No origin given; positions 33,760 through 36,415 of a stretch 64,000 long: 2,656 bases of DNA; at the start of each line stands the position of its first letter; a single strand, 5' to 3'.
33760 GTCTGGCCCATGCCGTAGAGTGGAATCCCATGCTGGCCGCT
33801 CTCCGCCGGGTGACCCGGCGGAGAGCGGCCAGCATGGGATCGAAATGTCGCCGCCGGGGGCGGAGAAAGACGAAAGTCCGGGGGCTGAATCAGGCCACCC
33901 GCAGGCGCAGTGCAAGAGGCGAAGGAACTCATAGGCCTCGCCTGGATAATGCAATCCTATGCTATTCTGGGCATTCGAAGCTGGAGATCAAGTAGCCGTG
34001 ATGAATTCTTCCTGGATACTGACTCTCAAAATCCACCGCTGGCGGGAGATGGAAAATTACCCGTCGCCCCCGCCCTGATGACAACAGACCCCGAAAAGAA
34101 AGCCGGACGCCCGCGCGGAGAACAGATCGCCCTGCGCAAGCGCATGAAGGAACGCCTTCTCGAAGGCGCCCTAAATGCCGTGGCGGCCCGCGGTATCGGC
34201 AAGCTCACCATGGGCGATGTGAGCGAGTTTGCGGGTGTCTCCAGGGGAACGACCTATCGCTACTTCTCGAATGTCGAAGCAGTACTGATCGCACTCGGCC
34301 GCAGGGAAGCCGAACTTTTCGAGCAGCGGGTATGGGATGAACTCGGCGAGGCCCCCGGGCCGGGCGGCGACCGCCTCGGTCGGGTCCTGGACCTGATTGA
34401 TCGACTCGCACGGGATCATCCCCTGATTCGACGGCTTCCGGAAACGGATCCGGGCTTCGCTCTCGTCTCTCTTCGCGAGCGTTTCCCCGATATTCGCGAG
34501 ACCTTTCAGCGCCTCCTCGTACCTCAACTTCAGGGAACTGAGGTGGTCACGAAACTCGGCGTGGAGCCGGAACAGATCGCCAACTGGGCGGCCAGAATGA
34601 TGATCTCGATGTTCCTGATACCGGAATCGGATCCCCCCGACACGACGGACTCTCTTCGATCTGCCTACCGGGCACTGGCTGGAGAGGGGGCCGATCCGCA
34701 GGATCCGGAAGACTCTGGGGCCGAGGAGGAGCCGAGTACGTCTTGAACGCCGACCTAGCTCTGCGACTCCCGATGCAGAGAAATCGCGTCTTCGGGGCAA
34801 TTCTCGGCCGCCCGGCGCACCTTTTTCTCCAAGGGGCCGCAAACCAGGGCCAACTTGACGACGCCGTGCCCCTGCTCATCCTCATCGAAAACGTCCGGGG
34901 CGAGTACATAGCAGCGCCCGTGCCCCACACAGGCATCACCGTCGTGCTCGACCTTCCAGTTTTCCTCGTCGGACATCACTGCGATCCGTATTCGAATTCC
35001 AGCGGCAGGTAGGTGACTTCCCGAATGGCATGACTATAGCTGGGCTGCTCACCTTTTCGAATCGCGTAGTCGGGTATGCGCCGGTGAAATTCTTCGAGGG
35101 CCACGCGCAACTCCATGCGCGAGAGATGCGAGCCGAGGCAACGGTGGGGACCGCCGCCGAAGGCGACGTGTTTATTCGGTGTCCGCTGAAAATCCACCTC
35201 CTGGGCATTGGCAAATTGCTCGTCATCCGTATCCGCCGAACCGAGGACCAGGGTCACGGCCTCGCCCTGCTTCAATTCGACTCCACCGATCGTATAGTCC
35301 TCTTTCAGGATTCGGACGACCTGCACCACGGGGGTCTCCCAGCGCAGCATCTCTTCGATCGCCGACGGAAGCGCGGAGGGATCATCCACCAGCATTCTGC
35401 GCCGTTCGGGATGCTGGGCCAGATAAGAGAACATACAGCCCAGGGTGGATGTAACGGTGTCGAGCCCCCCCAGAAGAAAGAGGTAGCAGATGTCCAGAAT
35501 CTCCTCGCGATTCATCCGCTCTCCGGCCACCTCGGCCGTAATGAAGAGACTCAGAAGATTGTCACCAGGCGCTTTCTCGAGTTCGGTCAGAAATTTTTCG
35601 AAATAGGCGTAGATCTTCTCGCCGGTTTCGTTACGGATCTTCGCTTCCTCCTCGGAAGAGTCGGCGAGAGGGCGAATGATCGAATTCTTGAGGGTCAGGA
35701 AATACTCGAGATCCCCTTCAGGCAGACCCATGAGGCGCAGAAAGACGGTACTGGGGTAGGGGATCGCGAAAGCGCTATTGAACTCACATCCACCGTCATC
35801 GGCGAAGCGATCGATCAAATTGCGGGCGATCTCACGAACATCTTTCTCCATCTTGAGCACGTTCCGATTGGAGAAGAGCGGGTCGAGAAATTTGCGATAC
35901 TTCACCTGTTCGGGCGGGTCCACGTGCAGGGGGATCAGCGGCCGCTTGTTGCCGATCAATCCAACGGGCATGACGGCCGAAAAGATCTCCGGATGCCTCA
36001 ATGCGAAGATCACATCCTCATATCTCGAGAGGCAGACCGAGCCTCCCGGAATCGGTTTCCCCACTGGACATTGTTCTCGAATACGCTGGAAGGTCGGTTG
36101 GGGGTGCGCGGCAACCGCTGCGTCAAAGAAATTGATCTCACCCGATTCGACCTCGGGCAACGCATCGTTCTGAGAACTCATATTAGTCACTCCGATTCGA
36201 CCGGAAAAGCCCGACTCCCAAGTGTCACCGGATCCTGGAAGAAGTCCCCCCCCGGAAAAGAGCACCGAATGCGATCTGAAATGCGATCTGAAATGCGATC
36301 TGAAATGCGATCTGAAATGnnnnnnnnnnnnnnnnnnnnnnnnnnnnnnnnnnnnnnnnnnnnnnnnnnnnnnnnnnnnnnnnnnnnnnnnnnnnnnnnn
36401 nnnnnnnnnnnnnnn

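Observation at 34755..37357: Same-strand module: globin-like protein, PAS/LuxR regulator, P450, ferredoxin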

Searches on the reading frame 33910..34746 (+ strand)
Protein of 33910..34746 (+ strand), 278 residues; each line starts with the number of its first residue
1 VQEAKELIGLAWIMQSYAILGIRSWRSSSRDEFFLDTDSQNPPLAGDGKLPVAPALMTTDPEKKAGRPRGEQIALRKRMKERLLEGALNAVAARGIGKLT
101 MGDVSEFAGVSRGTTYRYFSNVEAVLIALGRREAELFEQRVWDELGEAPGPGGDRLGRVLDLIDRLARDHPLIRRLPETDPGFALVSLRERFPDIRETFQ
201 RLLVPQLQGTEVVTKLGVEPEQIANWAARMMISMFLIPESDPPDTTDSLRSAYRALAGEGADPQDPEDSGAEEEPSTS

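Call 3: search_protein_families(library=pfam, proteins=[window:33910-34746:+], max_evalue=0.1)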
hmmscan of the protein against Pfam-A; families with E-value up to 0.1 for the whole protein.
window:33910-34746:+ (278 aa): 3 families
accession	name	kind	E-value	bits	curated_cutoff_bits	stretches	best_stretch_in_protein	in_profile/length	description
PF00440.29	TetR_N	-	7.5e-09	35.7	24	1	83-129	1-47/47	Bacterial regulatory proteins, tetR family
PF22168.2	DIP2311-like_C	-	0.04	14.7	27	1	94-116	15-37/63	Transcriptional regulator DIP2311-like, C-terminal domain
PF09339.16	HTH_IclR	-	0.091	13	22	0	97-118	17-38/52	IclR helix-turn-helix domain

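Call 37: search_protein_families(library=ncbifam, proteins=[window:33910-34746:+], max_evalue=0.01)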
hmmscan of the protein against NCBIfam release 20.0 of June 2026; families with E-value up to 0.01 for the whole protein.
window:33910-34746:+ (278 aa): 13 families
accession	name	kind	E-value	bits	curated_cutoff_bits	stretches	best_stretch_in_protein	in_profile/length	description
NF051852.1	efflux_TF_MtrR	exception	1.2e-06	28.5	280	1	78-148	10-80/205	multidrug efflux system transcriptional repressor MtrR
TIGR03384.1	betaine_BetI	equivalog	1.3e-06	28.2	201.3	1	75-150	5-80/189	choline-binding transcriptional repressor BetI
NF007430.0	PRK09975.1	equivalog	9.9e-06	24.8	274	1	78-124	11-57/220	acrEF/envCD operon transcriptional regulator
NF033703.1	transcr_KstR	equivalog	1.3e-05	24.8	280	1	76-172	6-100/185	cholesterol catabolism transcriptional regulator KstR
NF040929.1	quorum_TF_HapR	equivalog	1.7e-05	24.7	350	1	73-124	11-61/200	LuxR/HapR/OpaR family quorum-sensing transcriptional regulator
NF053878.1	FATransRegFadRBac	equivalog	2.4e-05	24.2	200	1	81-147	6-72/190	fatty acid metabolism transcriptional regulator FadR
NF001978.0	PRK00767.1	equivalog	3e-05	23.9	118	1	79-145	10-76/197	transcriptional regulator BetI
TIGR03968.1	mycofact_TetR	equivalog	0.00039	20.1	224.9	1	79-125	10-56/190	mycofactocin system transcriptional regulator MftR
NF007949.0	PRK10668.1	equivalog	0.00066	19.2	271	1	79-125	12-58/216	multidrug efflux transporter transcriptional repressor AcrR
NF041196.1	ScbR_bind_reg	equivalog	0.0014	18.9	150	1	78-169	6-96/191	ScbR family autoregulator-binding transcription factor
NF050111.1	TransRegSACE7040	equivalog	0.0017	18.3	250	1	80-129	3-52/186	SACE_7040 family transcriptional regulator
NF051457.1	acryl_TF_AcuR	equivalog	0.002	17.4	247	1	62-148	2-87/204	acrylate utilization transcriptional regulator AcuR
NF011584.0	PRK15008.1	equivalog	0.0047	16.8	230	1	61-132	5-72/212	HTH-type transcriptional regulator RutR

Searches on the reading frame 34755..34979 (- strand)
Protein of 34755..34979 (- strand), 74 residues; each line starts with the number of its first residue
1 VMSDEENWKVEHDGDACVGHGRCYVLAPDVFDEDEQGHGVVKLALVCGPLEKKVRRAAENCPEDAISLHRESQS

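Call 3: search_protein_families(library=pfam, proteins=[window:34755-34979:-], max_evalue=0.1)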
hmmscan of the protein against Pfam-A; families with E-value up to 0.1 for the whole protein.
window:34755-34979:- (74 aa): 5 families
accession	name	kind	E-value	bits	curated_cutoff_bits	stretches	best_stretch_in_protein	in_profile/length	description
PF13459.11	Fer4_15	-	7.2e-13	49.5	22.4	1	10-67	1-65/66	4Fe-4S single cluster domain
PF13370.11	Fer4_13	-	7.4e-11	43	24.5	1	13-67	2-57/58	4Fe-4S single cluster domain of Ferredoxin I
PF06902.16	Fer4_19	-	0.012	16.1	24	1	5-68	3-61/64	Divergent 4Fe-4S mono-cluster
PF12797.12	Fer4_2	-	0.02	15.3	24.5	1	8-24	1-17/22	4Fe-4S binding domain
PF12837.12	Fer4_6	-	0.081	13.4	25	0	9-24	1-16/24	4Fe-4S binding domain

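Call 37: search_protein_families(library=ncbifam, proteins=[window:34755-34979:-], max_evalue=0.01)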
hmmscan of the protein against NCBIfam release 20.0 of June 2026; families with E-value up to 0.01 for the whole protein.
window:34755-34979:- (74 aa): 2 families
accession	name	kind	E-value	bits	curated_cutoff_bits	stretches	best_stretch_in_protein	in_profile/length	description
NF040864.1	HgcB_ferredoxin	equivalog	0.0045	16.8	99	1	10-69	9-64/93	mercury methylation ferredoxin HgcB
NF040684.1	PorD_Arch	equivalog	0.0081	16.2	120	0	9-71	26-84/85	pyruvate synthase subunit PorD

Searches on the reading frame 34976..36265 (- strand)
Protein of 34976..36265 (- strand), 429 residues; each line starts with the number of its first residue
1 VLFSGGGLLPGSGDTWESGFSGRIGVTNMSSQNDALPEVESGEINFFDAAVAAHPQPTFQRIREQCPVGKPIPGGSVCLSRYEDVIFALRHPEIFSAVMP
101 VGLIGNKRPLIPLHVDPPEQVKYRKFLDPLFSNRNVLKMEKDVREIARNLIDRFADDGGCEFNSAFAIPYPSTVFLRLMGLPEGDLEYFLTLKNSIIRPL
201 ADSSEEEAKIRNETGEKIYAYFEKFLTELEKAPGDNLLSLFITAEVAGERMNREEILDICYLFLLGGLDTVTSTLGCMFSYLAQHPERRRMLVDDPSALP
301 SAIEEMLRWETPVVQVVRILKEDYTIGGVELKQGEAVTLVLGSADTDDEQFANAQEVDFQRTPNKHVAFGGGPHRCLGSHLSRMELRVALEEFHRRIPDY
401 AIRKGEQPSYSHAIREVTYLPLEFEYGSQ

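Call 3: search_protein_families(library=pfam, proteins=[window:34976-36265:-], max_evalue=0.1)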
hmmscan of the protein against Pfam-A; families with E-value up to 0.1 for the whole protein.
window:34976-36265:- (429 aa): 1 family
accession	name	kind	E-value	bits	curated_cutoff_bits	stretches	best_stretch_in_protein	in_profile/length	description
PF00067.27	p450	-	7.5e-29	101.2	22.8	2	299-392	324-427/462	Cytochrome P450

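Call 7: search_solved_structures(query=window:34976-36181:-, max_evalue=1e-20)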
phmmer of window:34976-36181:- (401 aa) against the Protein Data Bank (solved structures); distinct sequences matched with E-value up to 1e-20: 364 (the best 60 are shown).
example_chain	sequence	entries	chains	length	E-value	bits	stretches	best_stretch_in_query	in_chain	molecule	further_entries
4dxy_A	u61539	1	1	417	1.1e-60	208.8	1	61-394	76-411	Cytochrome P450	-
3nv5_A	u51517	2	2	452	2e-60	207.9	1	62-394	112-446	Cytochrome P450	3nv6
8gtl_A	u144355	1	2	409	2.9e-56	194.2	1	40-385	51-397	cytochrome P450 CYP101D5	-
3lxh_A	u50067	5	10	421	7.8e-56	192.8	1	40-397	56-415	Cytochrome P450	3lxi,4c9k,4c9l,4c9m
8vxi_A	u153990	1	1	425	1.2e-55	192.2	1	47-396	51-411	CYP125MRCA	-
6wgw_A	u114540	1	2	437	3.6e-55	190.6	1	40-397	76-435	Cytochrome P450 101D1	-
4c9n_A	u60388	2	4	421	3.9e-55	190.5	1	40-397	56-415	CYTOCHROME P450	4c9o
4c9p_A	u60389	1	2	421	3.9e-55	190.5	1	40-397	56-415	CYTOCHROME P450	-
8ckn_A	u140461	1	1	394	4.3e-55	190.3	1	45-380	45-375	P450 heme-thiolate protein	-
8amo_A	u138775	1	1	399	4.5e-55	190.3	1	45-380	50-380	Putative cytochrome P450 143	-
2zuj_A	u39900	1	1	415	6.2e-55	189.8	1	77-396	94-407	Camphor 5-monooxygenase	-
1j51_A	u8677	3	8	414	6.8e-55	189.7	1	77-396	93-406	CYTOCHROME P450CAM | Cytochrome P450-cam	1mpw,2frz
2zuh_A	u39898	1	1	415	8.2e-55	189.4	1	77-396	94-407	Camphor 5-monooxygenase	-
8amq_A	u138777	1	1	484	8.4e-55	189.4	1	45-380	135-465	Probable ferredoxin,Putative cytochrome P450 143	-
5ik1_A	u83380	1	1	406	1.1e-54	189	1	77-396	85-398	Camphor 5-monooxygenase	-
1gjm_A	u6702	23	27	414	1.2e-54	188.9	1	77-396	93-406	CYTOCHROME P450-CAM | Cytochrome P450CAM | CYTOCHROME P450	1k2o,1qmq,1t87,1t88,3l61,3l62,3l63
2a1m_A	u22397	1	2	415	1.2e-54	188.9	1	77-396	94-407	Cytochrome P450-cam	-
1iwj_A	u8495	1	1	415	1.2e-54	188.9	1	77-396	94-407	CYTOCHROME P450-CAM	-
2fer_A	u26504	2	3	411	1.7e-54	188.4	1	77-396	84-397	Cytochrome P450-cam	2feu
1cp4_A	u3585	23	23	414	1.7e-54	188.4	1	77-396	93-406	CYTOCHROME P450-CAM | CYTOCHROME P450CAM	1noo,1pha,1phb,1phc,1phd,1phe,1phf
1gek_A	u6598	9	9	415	1.7e-54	188.4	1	77-396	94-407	CYTOCHROME P450CAM | CYTOCHROME P450-CAM | Camphor 5-monooxygenase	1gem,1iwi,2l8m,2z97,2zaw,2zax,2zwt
1lwl_A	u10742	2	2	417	1.7e-54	188.4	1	77-396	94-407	Cytochrome P450-cam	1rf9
1p2y_A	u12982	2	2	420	1.8e-54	188.3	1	77-396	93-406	Cytochrome P450-cam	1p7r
2fe6_A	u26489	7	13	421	1.8e-54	188.3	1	77-396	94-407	Cytochrome P450-cam | Camphor 5-monooxygenase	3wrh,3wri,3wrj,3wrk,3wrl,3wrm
1c8j_A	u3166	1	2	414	2.5e-54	187.9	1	77-396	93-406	CYTOCHROME P450-CAM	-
2gqx_A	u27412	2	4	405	3.1e-54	187.5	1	77-396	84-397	Cytochrome P450-cam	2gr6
1akd_A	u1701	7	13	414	3.2e-54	187.5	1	77-396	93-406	CYTOCHROME P450CAM | CYTOCHROME P450-CAM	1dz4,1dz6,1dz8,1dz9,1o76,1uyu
1iwk_A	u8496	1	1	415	4.4e-54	187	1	77-396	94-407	CYTOCHROME P450-CAM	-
2h7r_A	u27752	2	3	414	6e-54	186.6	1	77-396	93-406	Cytochrome P450-cam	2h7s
2a1n_A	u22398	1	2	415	6e-54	186.6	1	77-396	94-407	Cytochrome P450-cam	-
2a1o_A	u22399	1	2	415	6.1e-54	186.6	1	77-396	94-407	Cytochrome P450-cam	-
2cp4_A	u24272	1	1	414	8.4e-54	186.1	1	77-396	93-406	CYTOCHROME P450-CAM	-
1t85_A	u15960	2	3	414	1.1e-53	185.7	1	77-396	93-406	Cytochrome P450-cam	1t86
1geb_A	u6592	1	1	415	1.2e-53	185.6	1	77-396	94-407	CYTOCHROME P450-CAM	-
2qbl_A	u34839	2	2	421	2.3e-53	184.7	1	77-396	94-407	Cytochrome P450-cam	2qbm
2qbn_A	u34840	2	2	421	3.2e-53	184.2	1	77-396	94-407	Cytochrome P450-cam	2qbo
2xkr_A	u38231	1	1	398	4.6e-51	177.1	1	9-374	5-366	PUTATIVE CYTOCHROME P450 142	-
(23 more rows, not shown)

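Call 37: search_protein_families(library=ncbifam, proteins=[window:34976-36181:-], max_evalue=0.01)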
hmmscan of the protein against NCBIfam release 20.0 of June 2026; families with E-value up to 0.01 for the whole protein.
window:34976-36181:- (401 aa): 9 families
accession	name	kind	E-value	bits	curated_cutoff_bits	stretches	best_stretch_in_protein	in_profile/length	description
TIGR04538.1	P450_cycloAA_1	subfamily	7.4e-38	130.4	500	1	18-370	2-367/395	cytochrome P450, cyclodipeptide synthase-associated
NF041177.1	Cyp119_Thmprot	equivalog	8.7e-36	123.5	680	1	85-378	69-349/368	cytochrome P450 Cyp119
NF045816.1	PentlenlactSyn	equivalog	1.4e-35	122.7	700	1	91-373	90-370/396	pentalenolactone synthase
NF041802.1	P450_SolI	exception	3.3e-25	88.4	850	1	85-385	110-411/424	solanimycin biosynthesis cytochrome P450 SolI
TIGR04458.1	CYP450_TxtE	equivalog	3.6e-20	72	500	1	85-394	85-400/403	4-nitrotryptophan synthase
TIGR04515.1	P450_rel_GT_act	subfamily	1.2e-19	70.9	343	1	86-371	94-361/386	P450-derived glycosyltransferase activator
NF045812.1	PentlenOxigase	equivalog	4.9e-08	32.2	800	1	204-362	217-402/444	pentalenene oxygenase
NF050147.1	aminopyruv_ApyO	equivalog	7.2e-08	31.5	525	1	160-368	164-392/444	RiPP biosynthesis cytochrome P450 ApyO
NF051859.1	AlbFlvMonOxTrpSyn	equivalog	9.5e-05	21.1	700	1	205-267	237-299/457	bifunctional albaflavenone monooxygenase/terpene synthase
